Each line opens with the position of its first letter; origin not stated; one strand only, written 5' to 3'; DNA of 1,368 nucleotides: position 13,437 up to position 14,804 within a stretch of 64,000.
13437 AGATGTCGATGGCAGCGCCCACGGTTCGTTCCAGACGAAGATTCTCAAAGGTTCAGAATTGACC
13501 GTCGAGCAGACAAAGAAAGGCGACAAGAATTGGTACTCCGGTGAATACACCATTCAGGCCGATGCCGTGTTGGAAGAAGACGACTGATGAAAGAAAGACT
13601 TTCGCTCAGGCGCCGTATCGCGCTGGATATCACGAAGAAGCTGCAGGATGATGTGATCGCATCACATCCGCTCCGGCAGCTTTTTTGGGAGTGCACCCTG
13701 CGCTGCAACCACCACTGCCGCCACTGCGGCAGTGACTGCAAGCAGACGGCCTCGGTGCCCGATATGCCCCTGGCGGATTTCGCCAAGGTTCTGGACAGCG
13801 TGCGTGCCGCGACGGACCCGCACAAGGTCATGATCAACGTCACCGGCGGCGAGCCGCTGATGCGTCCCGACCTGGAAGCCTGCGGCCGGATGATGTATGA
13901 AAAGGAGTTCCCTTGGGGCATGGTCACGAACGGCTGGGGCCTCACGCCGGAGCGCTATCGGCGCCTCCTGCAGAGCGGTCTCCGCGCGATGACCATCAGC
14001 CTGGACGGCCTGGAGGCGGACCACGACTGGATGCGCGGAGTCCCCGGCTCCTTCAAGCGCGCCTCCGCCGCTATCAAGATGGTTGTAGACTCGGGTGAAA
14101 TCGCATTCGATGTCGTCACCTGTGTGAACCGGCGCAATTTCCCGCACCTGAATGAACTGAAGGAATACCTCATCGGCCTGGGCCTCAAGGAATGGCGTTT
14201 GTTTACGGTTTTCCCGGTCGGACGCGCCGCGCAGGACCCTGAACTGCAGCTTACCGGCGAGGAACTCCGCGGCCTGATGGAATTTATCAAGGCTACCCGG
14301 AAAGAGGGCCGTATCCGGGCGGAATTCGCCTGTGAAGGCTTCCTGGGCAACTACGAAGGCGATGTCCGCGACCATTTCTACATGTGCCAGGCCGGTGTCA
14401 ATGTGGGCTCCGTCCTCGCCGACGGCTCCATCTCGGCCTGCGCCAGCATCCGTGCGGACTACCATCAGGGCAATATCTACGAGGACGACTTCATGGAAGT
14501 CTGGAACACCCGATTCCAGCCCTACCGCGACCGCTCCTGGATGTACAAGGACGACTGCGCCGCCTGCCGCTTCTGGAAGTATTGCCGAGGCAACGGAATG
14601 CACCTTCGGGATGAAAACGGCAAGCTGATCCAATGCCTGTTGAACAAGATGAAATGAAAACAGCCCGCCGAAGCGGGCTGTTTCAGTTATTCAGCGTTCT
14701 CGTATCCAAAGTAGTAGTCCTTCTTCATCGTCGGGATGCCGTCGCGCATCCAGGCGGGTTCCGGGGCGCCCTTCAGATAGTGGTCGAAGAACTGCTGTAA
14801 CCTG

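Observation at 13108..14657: Radical SAM/SPASM enzyme translationally coupled to a lipoprotein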

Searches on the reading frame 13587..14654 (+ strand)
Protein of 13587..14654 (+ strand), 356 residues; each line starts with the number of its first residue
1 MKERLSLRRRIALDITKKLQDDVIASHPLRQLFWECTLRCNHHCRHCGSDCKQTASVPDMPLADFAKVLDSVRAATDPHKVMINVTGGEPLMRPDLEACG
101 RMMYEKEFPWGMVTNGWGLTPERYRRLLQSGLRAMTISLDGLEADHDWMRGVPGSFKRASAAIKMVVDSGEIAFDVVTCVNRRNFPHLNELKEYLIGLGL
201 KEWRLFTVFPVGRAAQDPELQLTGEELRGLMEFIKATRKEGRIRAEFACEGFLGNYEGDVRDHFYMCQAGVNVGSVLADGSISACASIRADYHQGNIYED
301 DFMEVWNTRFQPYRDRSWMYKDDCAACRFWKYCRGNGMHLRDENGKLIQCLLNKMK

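Call 3: search_protein_families(library=ncbifam, proteins=[window:13587-14654:+], max_evalue=0.01)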
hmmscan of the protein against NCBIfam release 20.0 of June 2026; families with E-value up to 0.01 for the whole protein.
window:13587-14654:+ (356 aa): 62 families (the best 25 are shown)
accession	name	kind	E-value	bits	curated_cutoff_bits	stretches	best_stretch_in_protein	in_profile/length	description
TIGR04133.1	rSAM_w_lipo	hypoth_equivalog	9.1e-171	567.5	425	1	7-355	1-349/350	TIGR04133 family radical SAM/SPASM protein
TIGR04053.2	TIGR04053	equivalog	3e-37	128.7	395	1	31-239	9-215/366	TIGR04053 family radical SAM/SPASM domain-containing protein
TIGR04103.1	rSAM_nif11_3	equivalog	9.5e-36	123.3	725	1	30-335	5-323/412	nif11-class peptide radical SAM maturase 3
TIGR04055.1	rSAM_NirJ2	equivalog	9e-35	120.7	500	1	33-335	3-302/326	putative heme d1 biosynthesis radical SAM protein NirJ2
TIGR04545.1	rSAM_ahbD_hemeb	equivalog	1.1e-34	120.5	500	2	33-249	3-216/339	heme b synthase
TIGR03913.1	rad_SAM_trio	equivalog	1.8e-33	115.7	591.75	1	31-336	20-334/477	GDL motif peptide-associated radical SAM/SPASM maturase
TIGR03962.1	mycofact_rSAM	equivalog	1.9e-31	109.5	265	1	32-340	14-316/339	mycofactocin radical SAM maturase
TIGR04251.1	SCM_rSAM_ScmF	equivalog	1.7e-29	103.3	400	1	27-335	1-319/353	SynChlorMet cassette radical SAM/SPASM protein ScmF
TIGR04051.1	rSAM_NirJ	equivalog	8.1e-28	97.4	515.45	2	33-234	5-202/354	heme d1 biosynthesis radical SAM protein NirJ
TIGR04340.1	rSAM_ACGX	hypoth_equivalog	2.2e-27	96.2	400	2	34-191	7-165/341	radical SAM/SPASM domain protein, ACGX system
TIGR04546.1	rSAM_ahbC_deAc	equivalog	3.9e-26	91.8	650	2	32-234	41-239/390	12,18-didecarboxysiroheme deacetylase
TIGR04054.1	rSAM_NirJ1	equivalog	1e-25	90.2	650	2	32-234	38-236/387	putative heme d1 biosynthesis radical SAM protein NirJ1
TIGR04347.1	pseudo_SAM_Halo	equivalog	1.5e-25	90.3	525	1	32-337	40-365/390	TIGR04347 family pseudo-SAM/SPASM protein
TIGR04082.1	rSAM_for_selen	equivalog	9.6e-22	77.4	350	1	8-335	177-495/516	thio(seleno)oxazole modification radical SAM maturase SbtM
TIGR04303.1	GeoRSP_rSAM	equivalog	6.3e-21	75.3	400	1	32-335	7-304/325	GeoRSP system radical SAM/SPASM protein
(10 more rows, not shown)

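Call 4: search_protein_families(library=pfam, proteins=[window:13587-14654:+], max_evalue=0.01)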
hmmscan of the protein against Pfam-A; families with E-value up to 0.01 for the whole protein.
window:13587-14654:+ (356 aa): 3 families
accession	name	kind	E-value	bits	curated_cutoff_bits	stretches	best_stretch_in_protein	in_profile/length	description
PF04055.27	Radical_SAM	-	4.6e-17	63.1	29.5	1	36-179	3-150/166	Radical SAM superfamily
PF13186.11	SPASM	-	2e-07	31.6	21.5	1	267-327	1-66/67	Iron-sulfur cluster-binding domain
PF13353.11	Fer4_12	-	0.0098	16.6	22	0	39-103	14-74/137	4Fe-4S single cluster domain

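Call 10: find_homologous_proteins(query=window:13587-14654:+, max_evalue=1e-10)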
Query window:13587-14654:+ (356 aa): 7994 proteins with E <= 1e-10 among 8000 candidates; the best 120 are listed.
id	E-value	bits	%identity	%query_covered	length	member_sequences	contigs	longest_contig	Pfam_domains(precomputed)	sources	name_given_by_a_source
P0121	6.8e-238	807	95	100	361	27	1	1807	PF13186.12,PF04055.28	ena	-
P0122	8.1e-236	800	93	100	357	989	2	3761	PF13186.12,PF04055.28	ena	-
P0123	4.2e-224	761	88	100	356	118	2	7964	PF13186.12,PF04055.28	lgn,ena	-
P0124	3.9e-213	725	85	100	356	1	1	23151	PF13186.12,PF04055.28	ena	-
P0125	1.2e-212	724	85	100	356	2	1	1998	PF13186.12,PF04055.28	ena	-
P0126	4.4e-209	712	81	100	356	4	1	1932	PF13186.12,PF04055.28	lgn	-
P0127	5.7e-198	675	79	100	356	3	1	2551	PF13186.12,PF04055.28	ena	-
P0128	1.4e-197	674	78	99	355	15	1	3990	PF13186.12,PF04055.28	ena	-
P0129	2.2e-197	673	77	100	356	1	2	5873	PF13186.12,PF04055.28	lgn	-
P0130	3.1e-197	673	77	100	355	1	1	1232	PF13186.12,PF04055.28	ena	-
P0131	3.4e-197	673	76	100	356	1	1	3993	PF13186.12,PF04055.28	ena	-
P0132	3.4e-197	673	77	100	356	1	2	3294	PF13186.12,PF04055.28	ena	-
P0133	3.6e-197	673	77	100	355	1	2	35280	PF13186.12,PF04055.28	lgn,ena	-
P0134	4.5e-197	672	77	100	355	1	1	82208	PF13186.12,PF04055.28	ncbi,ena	-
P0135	7.6e-197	672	76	100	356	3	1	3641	PF13186.12,PF04055.28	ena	-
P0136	8.5e-197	671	77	100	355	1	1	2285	PF13186.12,PF04055.28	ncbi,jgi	jgi:radical SAM enzyme (rSAM/lipoprotein system)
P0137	8.9e-197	671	77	100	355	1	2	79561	PF13186.12,PF04055.28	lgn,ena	-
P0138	9.5e-197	671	76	100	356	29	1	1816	PF13186.12,PF04055.28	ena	-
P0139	2.3e-196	670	77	100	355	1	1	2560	PF13186.12,PF04055.28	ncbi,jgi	jgi:radical SAM enzyme (rSAM/lipoprotein system)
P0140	3.3e-196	670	77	100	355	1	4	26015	PF13186.12,PF04055.28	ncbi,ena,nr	ncbi:MAG: TIGR04133 family radical SAM/SPASM protein [Bacteroidales bacterium]|nr:TIGR04133 family r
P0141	4.4e-196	669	76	100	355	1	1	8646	PF13186.12,PF04055.28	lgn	-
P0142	6.1e-196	669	77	100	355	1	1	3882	PF13186.12,PF04055.28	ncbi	-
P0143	8.3e-196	668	76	100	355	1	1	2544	PF13186.12,PF04055.28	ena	-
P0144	1.1e-195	668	77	100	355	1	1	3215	PF13186.12,PF04055.28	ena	-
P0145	1.1e-195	668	76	100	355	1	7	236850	PF13186.12,PF04055.28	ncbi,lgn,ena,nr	ncbi:MAG: TIGR04133 family radical SAM/SPASM protein [Bacteroidales bacterium]|nr:TIGR04133 family r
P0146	1.2e-195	668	78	99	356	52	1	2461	PF13186.12,PF04055.28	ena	-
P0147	2.2e-195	667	76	100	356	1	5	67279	PF13186.12,PF04055.28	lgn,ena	-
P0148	2.2e-195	667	77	100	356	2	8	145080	PF13186.12,PF04055.28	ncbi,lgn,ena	-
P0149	4.0e-195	666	76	100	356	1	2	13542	PF13186.12,PF04055.28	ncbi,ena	-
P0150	7.5e-195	665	76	100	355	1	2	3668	PF13186.12,PF04055.28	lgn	-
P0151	7.8e-195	665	77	100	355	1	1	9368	PF13186.12,PF04055.28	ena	-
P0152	1.0e-194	665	75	100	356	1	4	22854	PF13186.12,PF04055.28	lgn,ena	-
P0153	1.0e-194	665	77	100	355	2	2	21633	PF13186.12,PF04055.28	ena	-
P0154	1.3e-194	664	78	100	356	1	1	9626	PF13186.12,PF04055.28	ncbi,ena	-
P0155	1.4e-194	664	78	99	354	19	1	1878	PF13186.12,PF04055.28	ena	-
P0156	1.5e-194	664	77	100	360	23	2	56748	PF13186.12,PF04055.28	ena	-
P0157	2.2e-194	664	76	100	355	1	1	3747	PF13186.12,PF04055.28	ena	-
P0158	2.7e-194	663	76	100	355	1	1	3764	PF13186.12,PF04055.28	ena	-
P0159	3.2e-194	663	78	100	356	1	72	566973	PF13186.12,PF04055.28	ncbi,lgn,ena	-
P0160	3.3e-194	663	78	100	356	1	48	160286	PF13186.12,PF04055.28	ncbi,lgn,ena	-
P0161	3.3e-194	663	78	100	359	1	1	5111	PF13186.12,PF04055.28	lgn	-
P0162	4.5e-194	663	77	100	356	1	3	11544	PF13186.12,PF04055.28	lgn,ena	-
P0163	5.7e-194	662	78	100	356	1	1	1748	PF13186.12,PF04055.28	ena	-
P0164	5.9e-194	662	76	100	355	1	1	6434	PF13186.12,PF04055.28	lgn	-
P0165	6.5e-194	662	76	100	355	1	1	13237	PF13186.12,PF04055.28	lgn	-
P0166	8.3e-194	662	78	96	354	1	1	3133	PF13186.12,PF04055.28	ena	-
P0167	8.9e-194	662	77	100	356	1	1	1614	PF13186.12,PF04055.28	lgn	-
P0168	1.0e-193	661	76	100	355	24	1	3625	PF13186.12,PF04055.28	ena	-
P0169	1.1e-193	661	77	96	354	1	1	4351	PF13186.12,PF04055.28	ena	-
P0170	1.1e-193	661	77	100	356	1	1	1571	PF13186.12,PF04055.28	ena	-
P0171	1.1e-193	661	77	100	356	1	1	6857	PF13186.12,PF04055.28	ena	-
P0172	1.3e-193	661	78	96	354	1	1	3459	PF13186.12,PF04055.28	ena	-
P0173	1.6e-193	661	78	99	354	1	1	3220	PF13186.12,PF04055.28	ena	-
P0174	1.7e-193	661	78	96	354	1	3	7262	PF13186.12,PF04055.28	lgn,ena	-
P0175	2.0e-193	660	78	96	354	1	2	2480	PF13186.12,PF04055.28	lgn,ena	-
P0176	2.1e-193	660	77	100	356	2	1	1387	PF13186.12,PF04055.28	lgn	-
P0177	2.2e-193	660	78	96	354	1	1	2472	PF13186.12,PF04055.28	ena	-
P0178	2.3e-193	660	77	100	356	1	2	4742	PF13186.12,PF04055.28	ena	-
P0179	2.4e-193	660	78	96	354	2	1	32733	PF13186.12,PF04055.28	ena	-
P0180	2.6e-193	660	78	99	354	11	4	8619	PF13186.12,PF04055.28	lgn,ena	-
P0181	3.2e-193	660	75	100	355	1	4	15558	PF13186.12,PF04055.28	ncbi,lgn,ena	-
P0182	4.1e-193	659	77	100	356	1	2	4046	PF13186.12,PF04055.28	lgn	-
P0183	4.4e-193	659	77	100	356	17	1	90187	PF13186.12,PF04055.28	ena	-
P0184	7.3e-193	659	75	100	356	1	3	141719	PF13186.12,PF04055.28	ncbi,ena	-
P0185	7.3e-193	659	77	100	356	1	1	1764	PF13186.12,PF04055.28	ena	-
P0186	8.7e-193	658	78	100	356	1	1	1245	PF13186.12,PF04055.28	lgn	-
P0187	9.3e-193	658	77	100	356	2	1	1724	PF13186.12,PF04055.28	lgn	-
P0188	1.2e-192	658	77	99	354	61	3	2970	PF13186.12,PF04055.28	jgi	jgi:radical SAM enzyme (rSAM/lipoprotein system)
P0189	1.3e-192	658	77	100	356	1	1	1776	PF13186.12,PF04055.28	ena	-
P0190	1.6e-192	657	77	100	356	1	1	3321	PF13186.12,PF04055.28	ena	-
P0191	1.6e-192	657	77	100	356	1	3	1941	PF13186.12,PF04055.28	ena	-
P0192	1.8e-192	657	76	100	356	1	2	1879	PF13186.12,PF04055.28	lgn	-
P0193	1.9e-192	657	77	100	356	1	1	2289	PF13186.12,PF04055.28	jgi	-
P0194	2.8e-192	657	78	99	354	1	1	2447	PF13186.12,PF04055.28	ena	-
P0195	3.1e-192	656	78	99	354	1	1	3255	PF13186.12,PF04055.28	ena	-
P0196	3.6e-192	656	77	96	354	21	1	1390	PF13186.12,PF04055.28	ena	-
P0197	3.9e-192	656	75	100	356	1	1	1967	PF13186.12,PF04055.28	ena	-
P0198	4.1e-192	656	77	96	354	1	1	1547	PF13186.12,PF04055.28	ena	-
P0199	6.0e-192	656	75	100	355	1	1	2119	PF13186.12,PF04055.28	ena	-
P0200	9.7e-192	655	77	96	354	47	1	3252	PF13186.12,PF04055.28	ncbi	-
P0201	2.4e-191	654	76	99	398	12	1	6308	PF13186.12,PF04055.28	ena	-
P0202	3.1e-191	653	76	96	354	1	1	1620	PF13186.12,PF04055.28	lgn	-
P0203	3.5e-191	653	75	100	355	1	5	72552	PF13186.12,PF04055.28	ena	-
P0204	4.9e-191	653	76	100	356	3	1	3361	PF13186.12,PF04055.28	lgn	-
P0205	6.6e-191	652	77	99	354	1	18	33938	PF13186.12,PF04055.28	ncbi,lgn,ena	-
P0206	1.3e-190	651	75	100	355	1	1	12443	PF13186.12,PF04055.28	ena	-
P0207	1.3e-190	651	77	96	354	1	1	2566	PF13186.12,PF04055.28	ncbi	-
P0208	2.0e-190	651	75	100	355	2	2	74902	PF13186.12,PF04055.28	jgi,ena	jgi:radical SAM enzyme (rSAM/lipoprotein system)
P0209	2.6e-190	650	75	100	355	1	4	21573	PF13186.12,PF04055.28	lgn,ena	-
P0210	3.0e-190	650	76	100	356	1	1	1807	PF13186.12,PF04055.28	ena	-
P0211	4.4e-190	649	75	100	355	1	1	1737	PF13186.12,PF04055.28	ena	-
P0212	4.8e-190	649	77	99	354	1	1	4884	PF13186.12,PF04055.28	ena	-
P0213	6.8e-190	649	76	99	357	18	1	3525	PF13186.12,PF04055.28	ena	-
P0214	9.8e-190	648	77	96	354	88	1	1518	PF13186.12,PF04055.28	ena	-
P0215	1.2e-189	648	77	96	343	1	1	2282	PF13186.12,PF04055.28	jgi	-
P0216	2.9e-189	647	77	99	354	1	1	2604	PF13186.12,PF04055.28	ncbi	-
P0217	3.3e-189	647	77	99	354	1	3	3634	PF13186.12,PF04055.28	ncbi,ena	-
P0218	3.6e-189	646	77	99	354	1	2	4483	PF13186.12,PF04055.28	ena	-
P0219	4.4e-189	646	77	99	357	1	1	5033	PF13186.12,PF04055.28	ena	-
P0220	4.7e-189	646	77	99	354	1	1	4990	PF13186.12,PF04055.28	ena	-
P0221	6.6e-189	646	75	99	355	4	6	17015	PF13186.12,PF04055.28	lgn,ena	-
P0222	1.3e-188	645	75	100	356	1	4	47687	PF13186.12,PF04055.28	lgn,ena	-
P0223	1.4e-188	644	75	100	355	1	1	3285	PF13186.12,PF04055.28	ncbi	-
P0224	1.6e-188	644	77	99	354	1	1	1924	PF13186.12,PF04055.28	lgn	-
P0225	2.4e-188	644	77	99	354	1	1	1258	PF13186.12,PF04055.28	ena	-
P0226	2.5e-188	644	75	100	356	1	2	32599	PF13186.12,PF04055.28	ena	-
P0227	5.7e-188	642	77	99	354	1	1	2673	PF13186.12,PF04055.28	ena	-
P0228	8.4e-188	642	75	99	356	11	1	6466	PF13186.12,PF04055.28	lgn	-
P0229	8.8e-188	642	75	99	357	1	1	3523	PF13186.12,PF04055.28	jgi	jgi:radical SAM enzyme (rSAM/lipoprotein system)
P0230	3.3e-187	640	75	99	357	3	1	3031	PF13186.12,PF04055.28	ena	-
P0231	1.9e-186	637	75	99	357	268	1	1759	PF13186.12,PF04055.28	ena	-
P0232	8.1e-186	635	75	99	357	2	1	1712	PF13186.12,PF04055.28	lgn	-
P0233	1.9e-185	634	75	98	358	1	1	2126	PF13186.12,PF04055.28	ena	-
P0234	2.0e-185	634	74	96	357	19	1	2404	PF13186.12,PF04055.28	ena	-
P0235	2.7e-185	634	73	96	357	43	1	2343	PF13186.12,PF04055.28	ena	-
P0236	3.2e-185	633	76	99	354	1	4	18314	PF04055.28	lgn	-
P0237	7.5e-185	632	74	99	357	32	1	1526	PF13186.12,PF04055.28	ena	-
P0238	1.5e-184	631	75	99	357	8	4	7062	PF13186.12,PF04055.28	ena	-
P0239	1.7e-184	631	76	99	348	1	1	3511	PF13186.12,PF04055.28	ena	-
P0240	1.6e-183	628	74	99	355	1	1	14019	PF13186.12,PF04055.28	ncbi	-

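Call 13: find_related_loci(query=A2, collection=genome_contigs, flank=6000)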
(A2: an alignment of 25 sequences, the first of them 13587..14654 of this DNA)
Query A2 (356 aa) in genome_contigs; peptide patterns used: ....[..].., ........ (x = any residue, [..] = any of these).
600 stretches matched a pattern (row limit reached: there are more); 574 encode a relative of the query (tblastn E <= 1e-3); the best 80 are kept; 80 distinct loci.
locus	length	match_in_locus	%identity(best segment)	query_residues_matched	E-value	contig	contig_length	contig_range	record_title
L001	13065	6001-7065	95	1-355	0e+0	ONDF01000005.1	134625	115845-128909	uncultured Bacteroidales bacterium isolate RUG193 genome assembly, contig: scaffold_84, whole genome shotgun sequence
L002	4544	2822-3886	92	1-355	0e+0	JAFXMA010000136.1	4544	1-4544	MAG: Bacteroidales bacterium isolate RGIG6537 Sheep_Reticulum-3__c811104, whole genome shotgun sequence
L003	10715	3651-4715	86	1-355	0e+0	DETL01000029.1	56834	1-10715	MAG TPA_asm: Bacteroidales bacterium UBA3289 UBA3289_contig_6809, whole genome shotgun sequence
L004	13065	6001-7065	85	1-355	0e+0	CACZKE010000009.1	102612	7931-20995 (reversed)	MAG: uncultured Bacteroidia bacterium isolate RUG12703 genome assembly, contig: RUG12703_asm_9, whole genome shotgun seq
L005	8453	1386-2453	76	1-356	0e+0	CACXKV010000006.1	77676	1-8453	MAG: uncultured Bacteroidia bacterium isolate RUG11352 genome assembly, contig: RUG11352_asm_6, whole genome shotgun seq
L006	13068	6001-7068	77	1-356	0e+0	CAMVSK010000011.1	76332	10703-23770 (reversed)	MAG TPA_asm: uncultured Bacteroidales bacterium isolate SRR8387720_bin.21_metaWRAP_v1.3_MAG genome assembly, contig: ERZ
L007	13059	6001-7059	78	3-355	0e+0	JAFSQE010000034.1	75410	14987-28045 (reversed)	MAG: Bacteroidales bacterium isolate RGIG3373 Goat_Reticulum.Co__c2232696, whole genome shotgun sequence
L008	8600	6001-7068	78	1-356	0e+0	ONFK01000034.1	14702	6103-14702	uncultured Bacteroidales bacterium isolate RUG257 genome assembly, contig: scaffold_4177, whole genome shotgun sequence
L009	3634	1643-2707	77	1-355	0e+0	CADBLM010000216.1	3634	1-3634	MAG: uncultured Bacteroidia bacterium isolate RUG14078 genome assembly, contig: RUG14078_asm_216, whole genome shotgun s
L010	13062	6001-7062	75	3-356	0e+0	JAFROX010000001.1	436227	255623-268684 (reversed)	MAG: Bacteroidales bacterium isolate RGIG2667 Goat_Omasum-2__c175, whole genome shotgun sequence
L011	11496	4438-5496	76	3-355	0e+0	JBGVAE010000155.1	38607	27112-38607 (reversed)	MAG: Candidatus Cryptobacteroides sp. isolate ruminal_MAG_438 ruminal_MAG_438_contig_0155, whole genome shotgun sequence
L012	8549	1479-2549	71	1-356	4e-180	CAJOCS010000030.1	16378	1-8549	uncultured Bacteroidales bacterium isolate Red_deer_1_mag_116 genome assembly, contig: scaffold_8263, whole genome shotg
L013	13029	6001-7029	72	15-356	3e-175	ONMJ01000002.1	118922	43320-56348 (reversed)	uncultured Bacteroidales bacterium isolate RUG436 genome assembly, contig: scaffold_54, whole genome shotgun sequence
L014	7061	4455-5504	70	5-355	3e-173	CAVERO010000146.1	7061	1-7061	Candidatus Methanomethylophilaceae archaeon isolate H07675-L1_cleanbin_000048 genome assembly, contig: Spades_H07675-L1_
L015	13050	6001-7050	69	5-355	1e-171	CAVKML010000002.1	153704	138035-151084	uncultured bacterium isolate H07686-L1_cleanbin_000010 genome assembly, contig: Spades_H07686-L1_contig_13, whole genome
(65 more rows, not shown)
